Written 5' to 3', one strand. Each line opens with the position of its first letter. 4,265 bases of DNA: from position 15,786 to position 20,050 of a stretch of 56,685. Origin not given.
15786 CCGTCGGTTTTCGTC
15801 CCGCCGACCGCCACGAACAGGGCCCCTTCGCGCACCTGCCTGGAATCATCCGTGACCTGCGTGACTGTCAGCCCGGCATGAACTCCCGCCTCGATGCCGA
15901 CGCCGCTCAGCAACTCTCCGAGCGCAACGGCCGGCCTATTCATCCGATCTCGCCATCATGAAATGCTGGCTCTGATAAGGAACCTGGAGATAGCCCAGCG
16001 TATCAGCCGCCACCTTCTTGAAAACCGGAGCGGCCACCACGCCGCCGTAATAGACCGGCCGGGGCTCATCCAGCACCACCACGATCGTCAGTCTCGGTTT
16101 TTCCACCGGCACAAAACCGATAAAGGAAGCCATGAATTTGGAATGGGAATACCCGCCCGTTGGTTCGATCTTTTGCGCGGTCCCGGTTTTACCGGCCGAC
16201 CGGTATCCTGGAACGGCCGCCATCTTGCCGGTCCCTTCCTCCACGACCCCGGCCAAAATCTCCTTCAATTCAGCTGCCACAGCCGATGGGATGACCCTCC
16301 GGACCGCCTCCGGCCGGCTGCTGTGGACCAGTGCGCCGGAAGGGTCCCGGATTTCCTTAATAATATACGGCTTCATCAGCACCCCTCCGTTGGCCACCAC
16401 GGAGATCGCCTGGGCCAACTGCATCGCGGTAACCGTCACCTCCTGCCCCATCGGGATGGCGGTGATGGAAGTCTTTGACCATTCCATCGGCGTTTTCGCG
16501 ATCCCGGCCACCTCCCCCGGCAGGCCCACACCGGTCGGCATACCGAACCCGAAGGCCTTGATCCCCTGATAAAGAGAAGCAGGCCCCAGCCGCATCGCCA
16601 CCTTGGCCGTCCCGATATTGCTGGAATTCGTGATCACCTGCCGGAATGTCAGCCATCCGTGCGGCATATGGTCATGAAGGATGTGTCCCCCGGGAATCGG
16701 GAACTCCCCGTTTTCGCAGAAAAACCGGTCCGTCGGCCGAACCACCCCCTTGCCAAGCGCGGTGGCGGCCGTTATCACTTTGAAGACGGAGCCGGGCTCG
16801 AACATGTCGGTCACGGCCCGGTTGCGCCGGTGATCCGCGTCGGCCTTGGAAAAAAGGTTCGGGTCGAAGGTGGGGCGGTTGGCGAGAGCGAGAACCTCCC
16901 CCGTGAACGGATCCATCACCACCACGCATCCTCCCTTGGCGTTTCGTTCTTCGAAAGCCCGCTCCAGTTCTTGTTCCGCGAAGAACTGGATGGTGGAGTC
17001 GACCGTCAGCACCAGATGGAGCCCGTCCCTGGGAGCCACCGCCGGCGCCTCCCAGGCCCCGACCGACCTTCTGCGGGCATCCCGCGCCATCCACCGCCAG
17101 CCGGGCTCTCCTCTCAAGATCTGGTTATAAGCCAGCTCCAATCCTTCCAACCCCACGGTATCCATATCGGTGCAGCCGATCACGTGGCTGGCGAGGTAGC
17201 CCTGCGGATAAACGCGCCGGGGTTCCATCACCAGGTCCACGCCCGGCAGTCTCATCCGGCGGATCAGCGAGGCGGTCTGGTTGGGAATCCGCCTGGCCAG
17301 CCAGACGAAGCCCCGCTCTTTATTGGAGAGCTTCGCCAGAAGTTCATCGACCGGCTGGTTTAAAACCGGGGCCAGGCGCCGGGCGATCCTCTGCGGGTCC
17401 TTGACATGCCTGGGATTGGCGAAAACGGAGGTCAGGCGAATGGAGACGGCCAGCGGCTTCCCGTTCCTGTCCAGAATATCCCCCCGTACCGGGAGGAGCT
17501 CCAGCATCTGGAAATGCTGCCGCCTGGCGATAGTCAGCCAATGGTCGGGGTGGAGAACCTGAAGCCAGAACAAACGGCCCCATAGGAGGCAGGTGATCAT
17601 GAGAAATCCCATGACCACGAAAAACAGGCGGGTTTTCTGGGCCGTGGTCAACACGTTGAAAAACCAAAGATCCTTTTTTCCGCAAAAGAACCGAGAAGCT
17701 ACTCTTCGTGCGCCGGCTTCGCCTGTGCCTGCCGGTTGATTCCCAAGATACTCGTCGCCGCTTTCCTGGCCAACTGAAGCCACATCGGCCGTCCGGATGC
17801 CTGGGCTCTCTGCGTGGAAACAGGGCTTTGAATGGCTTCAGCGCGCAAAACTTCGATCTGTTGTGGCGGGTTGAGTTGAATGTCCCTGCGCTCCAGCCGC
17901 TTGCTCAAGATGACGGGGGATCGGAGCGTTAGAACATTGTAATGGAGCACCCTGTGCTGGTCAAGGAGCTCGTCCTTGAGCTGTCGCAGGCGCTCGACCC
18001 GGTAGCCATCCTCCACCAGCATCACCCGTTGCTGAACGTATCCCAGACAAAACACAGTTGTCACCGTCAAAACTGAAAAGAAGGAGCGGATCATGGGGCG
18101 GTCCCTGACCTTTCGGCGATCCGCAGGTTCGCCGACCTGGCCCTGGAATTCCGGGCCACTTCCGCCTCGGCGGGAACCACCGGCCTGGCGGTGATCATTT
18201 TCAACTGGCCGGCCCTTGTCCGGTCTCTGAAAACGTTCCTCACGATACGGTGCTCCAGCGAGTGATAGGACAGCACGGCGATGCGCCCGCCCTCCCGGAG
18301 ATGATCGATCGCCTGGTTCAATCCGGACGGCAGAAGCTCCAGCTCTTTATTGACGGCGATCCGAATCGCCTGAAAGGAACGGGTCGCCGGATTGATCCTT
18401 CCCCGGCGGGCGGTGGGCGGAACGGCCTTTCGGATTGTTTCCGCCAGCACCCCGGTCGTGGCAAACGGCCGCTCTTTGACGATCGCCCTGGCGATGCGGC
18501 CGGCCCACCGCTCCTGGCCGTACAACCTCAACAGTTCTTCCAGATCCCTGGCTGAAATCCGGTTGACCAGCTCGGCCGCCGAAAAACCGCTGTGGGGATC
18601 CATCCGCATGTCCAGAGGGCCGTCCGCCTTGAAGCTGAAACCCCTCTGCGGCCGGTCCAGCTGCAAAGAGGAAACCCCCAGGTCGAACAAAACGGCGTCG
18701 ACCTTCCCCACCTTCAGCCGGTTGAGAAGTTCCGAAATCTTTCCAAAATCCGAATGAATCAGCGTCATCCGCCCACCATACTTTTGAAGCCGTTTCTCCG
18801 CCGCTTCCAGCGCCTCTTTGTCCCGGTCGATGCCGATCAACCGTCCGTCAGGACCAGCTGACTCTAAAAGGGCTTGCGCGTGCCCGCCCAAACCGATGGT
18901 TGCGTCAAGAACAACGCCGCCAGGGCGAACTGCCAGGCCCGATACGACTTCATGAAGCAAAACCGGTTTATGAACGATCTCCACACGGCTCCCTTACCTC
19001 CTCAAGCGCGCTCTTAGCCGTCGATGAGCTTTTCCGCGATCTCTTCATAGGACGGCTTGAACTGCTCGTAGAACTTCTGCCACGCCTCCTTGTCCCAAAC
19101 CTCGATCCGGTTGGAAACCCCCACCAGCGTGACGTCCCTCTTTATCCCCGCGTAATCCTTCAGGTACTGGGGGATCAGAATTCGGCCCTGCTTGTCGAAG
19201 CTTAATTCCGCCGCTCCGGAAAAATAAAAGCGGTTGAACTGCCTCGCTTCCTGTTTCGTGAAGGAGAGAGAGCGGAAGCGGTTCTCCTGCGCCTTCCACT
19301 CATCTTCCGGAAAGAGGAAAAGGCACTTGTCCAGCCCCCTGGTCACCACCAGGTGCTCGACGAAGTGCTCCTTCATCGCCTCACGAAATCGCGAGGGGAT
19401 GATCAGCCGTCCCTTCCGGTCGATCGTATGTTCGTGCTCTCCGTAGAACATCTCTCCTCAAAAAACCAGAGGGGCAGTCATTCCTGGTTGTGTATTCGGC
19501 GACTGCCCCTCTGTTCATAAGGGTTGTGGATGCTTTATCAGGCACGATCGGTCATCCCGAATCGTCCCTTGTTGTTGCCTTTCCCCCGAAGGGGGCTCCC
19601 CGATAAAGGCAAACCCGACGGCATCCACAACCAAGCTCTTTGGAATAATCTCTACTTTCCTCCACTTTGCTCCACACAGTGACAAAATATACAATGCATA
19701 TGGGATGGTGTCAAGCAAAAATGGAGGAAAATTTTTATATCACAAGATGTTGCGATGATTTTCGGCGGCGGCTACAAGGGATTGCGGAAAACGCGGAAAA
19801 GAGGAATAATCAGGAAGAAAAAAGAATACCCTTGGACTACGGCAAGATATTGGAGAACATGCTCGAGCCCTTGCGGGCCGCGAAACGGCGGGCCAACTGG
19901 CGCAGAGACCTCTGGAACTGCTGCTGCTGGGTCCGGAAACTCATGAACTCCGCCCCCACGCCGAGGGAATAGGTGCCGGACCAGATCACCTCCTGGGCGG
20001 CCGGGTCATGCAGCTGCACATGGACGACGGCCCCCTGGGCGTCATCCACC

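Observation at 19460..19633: Structured, switch-like RNA leader with a terminator ahead of the whole dcw operon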

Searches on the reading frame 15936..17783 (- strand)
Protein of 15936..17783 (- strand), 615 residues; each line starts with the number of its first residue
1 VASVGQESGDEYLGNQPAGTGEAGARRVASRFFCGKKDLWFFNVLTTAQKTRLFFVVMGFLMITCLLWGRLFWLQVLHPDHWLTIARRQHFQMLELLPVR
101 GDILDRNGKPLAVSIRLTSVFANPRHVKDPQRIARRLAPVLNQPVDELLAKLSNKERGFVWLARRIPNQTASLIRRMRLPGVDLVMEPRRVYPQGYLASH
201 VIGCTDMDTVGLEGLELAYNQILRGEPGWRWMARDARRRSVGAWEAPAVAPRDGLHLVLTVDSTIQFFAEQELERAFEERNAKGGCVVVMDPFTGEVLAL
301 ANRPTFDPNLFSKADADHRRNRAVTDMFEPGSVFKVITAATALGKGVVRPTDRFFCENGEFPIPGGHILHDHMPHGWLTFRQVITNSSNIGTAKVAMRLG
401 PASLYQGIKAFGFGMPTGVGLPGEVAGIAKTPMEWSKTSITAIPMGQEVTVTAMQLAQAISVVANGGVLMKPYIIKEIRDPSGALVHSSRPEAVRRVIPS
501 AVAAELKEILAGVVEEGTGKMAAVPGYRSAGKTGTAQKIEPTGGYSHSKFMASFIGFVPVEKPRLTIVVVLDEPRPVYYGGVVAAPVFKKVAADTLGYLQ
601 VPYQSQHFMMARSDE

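Call 7: search_protein_families(library=pfam, proteins=[window:15936-17783:-])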
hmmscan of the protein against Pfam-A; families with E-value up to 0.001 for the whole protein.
window:15936-17783:- (615 aa): 3 families
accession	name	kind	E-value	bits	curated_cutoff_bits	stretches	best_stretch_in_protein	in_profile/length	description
PF00905.27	Transpeptidase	-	3.4e-81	273.2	22.1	1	285-591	1-297/299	Penicillin binding protein transpeptidase domain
PF03717.20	PBP_dimer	-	1.6e-20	74.7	24.4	1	98-239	4-174/180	Penicillin-binding Protein dimerisation domain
PF21922.1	PBP_dimer_2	-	0.00068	20.3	27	0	189-227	24-61/83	Penicillin binding protein A dimerisation domain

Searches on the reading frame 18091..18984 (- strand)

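Call 7: search_protein_families(library=pfam, proteins=[window:18091-18984:-])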
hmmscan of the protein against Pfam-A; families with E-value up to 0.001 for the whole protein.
window:18091-18984:- (297 aa): 7 families
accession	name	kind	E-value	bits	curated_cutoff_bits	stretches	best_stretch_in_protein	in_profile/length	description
PF01795.25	Methyltransf_5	-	6.8e-105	351.4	27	1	3-292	2-308/309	MraW methylase family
PF13847.12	Methyltransf_31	-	2.5e-08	34.2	27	1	22-100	4-80/145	Methyltransferase domain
PF13649.12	Methyltransf_25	-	2.4e-07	31.8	27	1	25-99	1-69/97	Methyltransferase domain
PF06962.18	rRNA_methylase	-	0.00015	22.2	22.7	0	50-103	2-53/137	Putative rRNA methylase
PF01728.25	FtsJ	-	0.00027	21.4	24.1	1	18-107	17-105/181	FtsJ-like methyltransferase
PF23525.1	Methyltransf_36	-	0.00029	20.5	27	1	49-97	79-127/268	AprA MT2-like domain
PF08704.16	GCD14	-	0.0009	19.4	26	0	13-103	32-122/247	tRNA methyltransferase complex GCD14 subunit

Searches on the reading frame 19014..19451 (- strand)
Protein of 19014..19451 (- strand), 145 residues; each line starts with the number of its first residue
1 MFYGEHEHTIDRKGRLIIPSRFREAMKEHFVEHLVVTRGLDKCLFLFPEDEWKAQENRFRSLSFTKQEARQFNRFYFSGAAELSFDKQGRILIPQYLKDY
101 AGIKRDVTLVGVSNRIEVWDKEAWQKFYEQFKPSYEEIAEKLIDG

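Call 7: search_protein_families(library=pfam, proteins=[window:19014-19451:-])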
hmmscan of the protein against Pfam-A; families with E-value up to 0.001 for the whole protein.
window:19014-19451:- (145 aa): 1 family
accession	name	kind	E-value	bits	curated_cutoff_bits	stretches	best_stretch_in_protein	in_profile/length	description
PF02381.23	MraZ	-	5.1e-43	145.3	23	2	1-74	1-71/72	MraZ protein, putative antitoxin-like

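Call 16: find_related_loci(query=window:19014-19451:-, collection=genome_contigs, flank=1200)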
Query window:19014-19451:- (145 aa) in genome_contigs; peptide patterns used: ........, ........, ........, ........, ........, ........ (x = any residue, [..] = any of these).
151 stretches matched a pattern; 117 encode a relative of the query (tblastn E <= 1e-3); the best 80 are kept; 80 distinct loci.
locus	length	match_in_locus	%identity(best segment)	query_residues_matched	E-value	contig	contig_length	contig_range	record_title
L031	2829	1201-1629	83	1-143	2e-83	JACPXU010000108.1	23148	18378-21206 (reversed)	MAG: Candidatus Omnitrophota bacterium isolate NC_groundwater_845_Pr1_B-0.1um_65_10 Montesol18_Bp1_scaffold_1580992, who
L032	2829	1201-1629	83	1-143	5e-82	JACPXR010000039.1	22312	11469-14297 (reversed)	MAG: Candidatus Omnitrophota bacterium isolate NC_groundwater_842_Pr1_B-0.1um_62_9 Montesol18_Bp1_scaffold_376077, whole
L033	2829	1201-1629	83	1-143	1e-81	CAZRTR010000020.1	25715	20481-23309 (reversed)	MAG TPA_asm: uncultured Planctomycetia bacterium isolate ERP125453_co1_528 genome assembly, contig: NODE_1684_length_257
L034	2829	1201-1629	83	1-143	2e-81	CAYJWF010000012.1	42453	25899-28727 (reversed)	MAG TPA_asm: uncultured Planctomycetia bacterium isolate ERP125453_co1_501 genome assembly, contig: NODE_676_length_4245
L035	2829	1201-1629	80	1-143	4e-80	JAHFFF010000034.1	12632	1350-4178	MAG: Candidatus Omnitrophota bacterium isolate nzgw286 NODE_3315_length_12633_cov_3.533488, whole genome shotgun sequenc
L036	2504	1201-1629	80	1-143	3e-81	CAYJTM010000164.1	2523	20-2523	MAG TPA_asm: uncultured Planctomycetia bacterium isolate ERP125453_co1_224 genome assembly, contig: NODE_62856_length_25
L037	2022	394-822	80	1-143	4e-80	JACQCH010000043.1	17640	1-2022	MAG: Candidatus Omnitrophota bacterium isolate NC_groundwater_963_Pr1_S-0.2um_59_43 Montesol18-Sp2_coassembly_scaffold_6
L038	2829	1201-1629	80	1-143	3e-79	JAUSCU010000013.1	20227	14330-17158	MAG: Candidatus Omnitrophota bacterium isolate E14_concoct.bin.167_sub E14_k141_1410812, whole genome shotgun sequence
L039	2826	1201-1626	80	1-142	4e-79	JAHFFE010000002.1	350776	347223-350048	MAG: Candidatus Omnitrophota bacterium isolate nzgw285 NODE_34_length_350777_cov_4.371512, whole genome shotgun sequence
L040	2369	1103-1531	80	1-143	1e-80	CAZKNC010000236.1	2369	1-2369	MAG TPA_asm: uncultured Planctomycetia bacterium isolate binchicken_co95_84 genome assembly, contig: NODE_36342_length_2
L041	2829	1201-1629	78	1-143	5e-78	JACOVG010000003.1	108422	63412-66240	MAG: Candidatus Omnitrophota bacterium isolate NC_groundwater_94_Ag_S2p5_63_724 S_2p5_S6_170907_scaffold_592878, whole g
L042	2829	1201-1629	78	1-143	6e-77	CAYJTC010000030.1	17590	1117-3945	MAG TPA_asm: uncultured Planctomycetia bacterium isolate ERP125453_co1_454 genome assembly, contig: NODE_3244_length_175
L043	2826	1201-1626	72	1-142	2e-71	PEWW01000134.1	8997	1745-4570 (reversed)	MAG: Candidatus Omnitrophica bacterium CG07_land_8_20_14_0_80_50_8 CG07_land_8_20_14_0.80_scaffold_5683_c, whole genome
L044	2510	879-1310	74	1-144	2e-70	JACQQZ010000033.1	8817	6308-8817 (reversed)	MAG: Candidatus Omnitrophota bacterium isolate NC_groundwater_1346_Ag_S-0.2um_57_22 S_p2_S4_coassembly_k141_787451, whol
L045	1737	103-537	70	1-145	2e-71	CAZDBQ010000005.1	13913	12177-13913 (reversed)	MAG TPA_asm: uncultured Planctomycetia bacterium isolate binchicken_co165_304 genome assembly, contig: k141_591413, whol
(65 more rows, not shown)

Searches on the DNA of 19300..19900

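Call 3: search_rna_families(source=window, start=19300, end=19900, threshold=evalue, max_evalue=10, show_alignments=3)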
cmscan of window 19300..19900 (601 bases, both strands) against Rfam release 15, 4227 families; matches with E-value up to 10: 5.
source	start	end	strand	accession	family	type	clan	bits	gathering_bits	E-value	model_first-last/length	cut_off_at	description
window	19653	19734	-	RF03490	mir-1426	Gene; miRNA;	-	19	71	0.73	1-89/89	no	mir-1426 microRNA precursor family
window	19460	19528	+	RF01098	RF_site9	Cis-reg; frameshift_element;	-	16.2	70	4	1-50/50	no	Gag/pro ribosomal frameshift site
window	19656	19730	-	RF03872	MIR6426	Gene; miRNA;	-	15.2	96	5.7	1-84/84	no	MIR6426 microRNA precursor family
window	19648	19755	-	RF01659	ceN86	Gene; snRNA; snoRNA; CD-box;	-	14.4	40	7.9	1-124/124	no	Caenorhabditis snoRNA ceN86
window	19771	19792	+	RF01346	CRISPR-DR36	Gene; CRISPR;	-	12.8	38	5.4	1-36/36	no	CRISPR RNA direct repeat element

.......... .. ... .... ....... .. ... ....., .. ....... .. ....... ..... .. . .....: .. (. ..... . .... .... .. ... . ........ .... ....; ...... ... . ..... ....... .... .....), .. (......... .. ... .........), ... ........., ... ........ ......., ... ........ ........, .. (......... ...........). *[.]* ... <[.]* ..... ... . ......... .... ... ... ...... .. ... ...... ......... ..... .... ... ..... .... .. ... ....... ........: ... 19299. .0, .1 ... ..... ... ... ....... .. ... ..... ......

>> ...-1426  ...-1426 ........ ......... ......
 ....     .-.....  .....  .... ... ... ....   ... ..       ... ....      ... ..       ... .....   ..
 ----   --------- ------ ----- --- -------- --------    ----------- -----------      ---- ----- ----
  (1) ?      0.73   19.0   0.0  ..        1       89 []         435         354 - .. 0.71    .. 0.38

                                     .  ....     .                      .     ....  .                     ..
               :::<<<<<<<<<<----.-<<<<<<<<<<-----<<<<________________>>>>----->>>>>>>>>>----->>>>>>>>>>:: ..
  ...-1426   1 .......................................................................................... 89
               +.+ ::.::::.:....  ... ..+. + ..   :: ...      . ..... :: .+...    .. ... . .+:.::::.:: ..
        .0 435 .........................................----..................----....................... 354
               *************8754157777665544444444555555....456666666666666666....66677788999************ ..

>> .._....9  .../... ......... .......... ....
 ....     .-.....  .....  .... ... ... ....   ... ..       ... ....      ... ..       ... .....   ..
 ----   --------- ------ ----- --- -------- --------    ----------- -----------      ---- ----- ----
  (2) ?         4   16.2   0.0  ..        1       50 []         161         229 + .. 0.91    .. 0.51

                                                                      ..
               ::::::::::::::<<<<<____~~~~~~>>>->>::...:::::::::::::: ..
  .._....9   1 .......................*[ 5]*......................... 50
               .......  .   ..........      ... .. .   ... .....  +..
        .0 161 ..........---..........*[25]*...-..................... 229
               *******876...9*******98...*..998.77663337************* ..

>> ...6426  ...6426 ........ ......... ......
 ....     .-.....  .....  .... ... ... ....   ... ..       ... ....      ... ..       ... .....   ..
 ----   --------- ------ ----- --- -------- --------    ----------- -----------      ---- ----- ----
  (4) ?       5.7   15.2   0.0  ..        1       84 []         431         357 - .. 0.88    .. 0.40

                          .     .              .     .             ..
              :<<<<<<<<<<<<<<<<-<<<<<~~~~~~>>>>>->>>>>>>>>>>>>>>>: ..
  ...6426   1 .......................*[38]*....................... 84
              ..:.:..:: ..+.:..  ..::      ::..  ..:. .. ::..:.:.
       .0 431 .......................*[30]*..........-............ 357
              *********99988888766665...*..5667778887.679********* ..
